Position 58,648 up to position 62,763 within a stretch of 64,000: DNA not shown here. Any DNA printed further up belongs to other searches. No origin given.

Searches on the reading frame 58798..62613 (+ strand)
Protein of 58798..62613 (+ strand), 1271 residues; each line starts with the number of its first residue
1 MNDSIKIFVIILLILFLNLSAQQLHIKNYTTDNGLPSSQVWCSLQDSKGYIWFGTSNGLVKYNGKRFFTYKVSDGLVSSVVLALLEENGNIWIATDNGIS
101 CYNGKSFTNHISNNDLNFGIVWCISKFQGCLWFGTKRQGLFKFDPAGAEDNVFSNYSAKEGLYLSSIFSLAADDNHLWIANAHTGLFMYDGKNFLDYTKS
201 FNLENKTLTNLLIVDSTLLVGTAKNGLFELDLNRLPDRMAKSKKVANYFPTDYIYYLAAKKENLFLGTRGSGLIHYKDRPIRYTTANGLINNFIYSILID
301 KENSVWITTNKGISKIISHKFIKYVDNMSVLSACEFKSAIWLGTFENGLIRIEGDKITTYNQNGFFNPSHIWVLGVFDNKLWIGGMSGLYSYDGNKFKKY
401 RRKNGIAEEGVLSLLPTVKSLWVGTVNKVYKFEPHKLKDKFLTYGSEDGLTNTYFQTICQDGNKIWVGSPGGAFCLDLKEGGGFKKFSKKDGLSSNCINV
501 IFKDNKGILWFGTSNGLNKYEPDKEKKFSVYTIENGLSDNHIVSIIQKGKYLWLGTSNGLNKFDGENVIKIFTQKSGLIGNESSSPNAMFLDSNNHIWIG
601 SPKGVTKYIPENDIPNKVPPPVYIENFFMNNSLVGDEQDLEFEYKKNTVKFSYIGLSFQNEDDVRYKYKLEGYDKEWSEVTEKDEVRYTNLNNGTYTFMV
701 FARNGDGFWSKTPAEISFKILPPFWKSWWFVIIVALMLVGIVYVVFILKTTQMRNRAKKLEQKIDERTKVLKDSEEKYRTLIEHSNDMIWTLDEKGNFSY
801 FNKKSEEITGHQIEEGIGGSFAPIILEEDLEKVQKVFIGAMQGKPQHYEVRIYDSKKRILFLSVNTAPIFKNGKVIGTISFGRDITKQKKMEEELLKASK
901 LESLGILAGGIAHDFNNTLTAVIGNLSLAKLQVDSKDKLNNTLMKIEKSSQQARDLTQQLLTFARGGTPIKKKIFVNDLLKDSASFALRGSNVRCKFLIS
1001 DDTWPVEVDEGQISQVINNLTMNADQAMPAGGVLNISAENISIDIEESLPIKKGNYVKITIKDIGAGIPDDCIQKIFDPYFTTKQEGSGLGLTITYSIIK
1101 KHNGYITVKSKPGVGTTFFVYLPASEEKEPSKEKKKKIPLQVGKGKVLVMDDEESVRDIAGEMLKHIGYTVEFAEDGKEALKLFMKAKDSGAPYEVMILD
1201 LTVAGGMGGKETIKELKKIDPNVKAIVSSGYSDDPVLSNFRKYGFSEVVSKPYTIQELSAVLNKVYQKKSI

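Call 17: search_protein_families(library=pfam, proteins=[window:58798-62613:+], max_evalue=0.001)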
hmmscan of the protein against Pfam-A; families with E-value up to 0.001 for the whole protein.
window:58798-62613:+ (1271 aa): 9 families
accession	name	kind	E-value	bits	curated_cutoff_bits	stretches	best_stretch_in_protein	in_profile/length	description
PF07494.17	Reg_prop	-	5.4e-32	106.1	20.4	2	34-57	1-24/24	Two component regulator propeller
PF02518.31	HATPase_c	-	6.1e-23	81.8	26.4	1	1009-1125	2-110/111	Histidine kinase-, DNA gyrase B-, and HSP90-like ATPase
PF07495.19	Y_Y_Y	-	9.4e-19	67.5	26.6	1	658-721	2-65/65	Y_Y_Y domain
PF00072.30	Response_reg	-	8e-17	61.9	30.2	1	1147-1262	1-110/111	Response regulator receiver domain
PF00989.32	PAS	-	1.2e-11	45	22.6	1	776-885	1-113/113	PAS fold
PF08448.16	PAS_4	-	4.3e-09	37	23.1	1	783-889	2-109/110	PAS fold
PF00512.31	HisKA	-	6.5e-08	33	26.9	1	907-967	5-64/66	His Kinase A (phospho-acceptor) domain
PF13426.13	PAS_9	-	2.6e-07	31.3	27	1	786-887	1-103/103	PAS domain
PF13188.13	PAS_8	-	2.1e-06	27.9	21.8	1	776-830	1-55/65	PAS domain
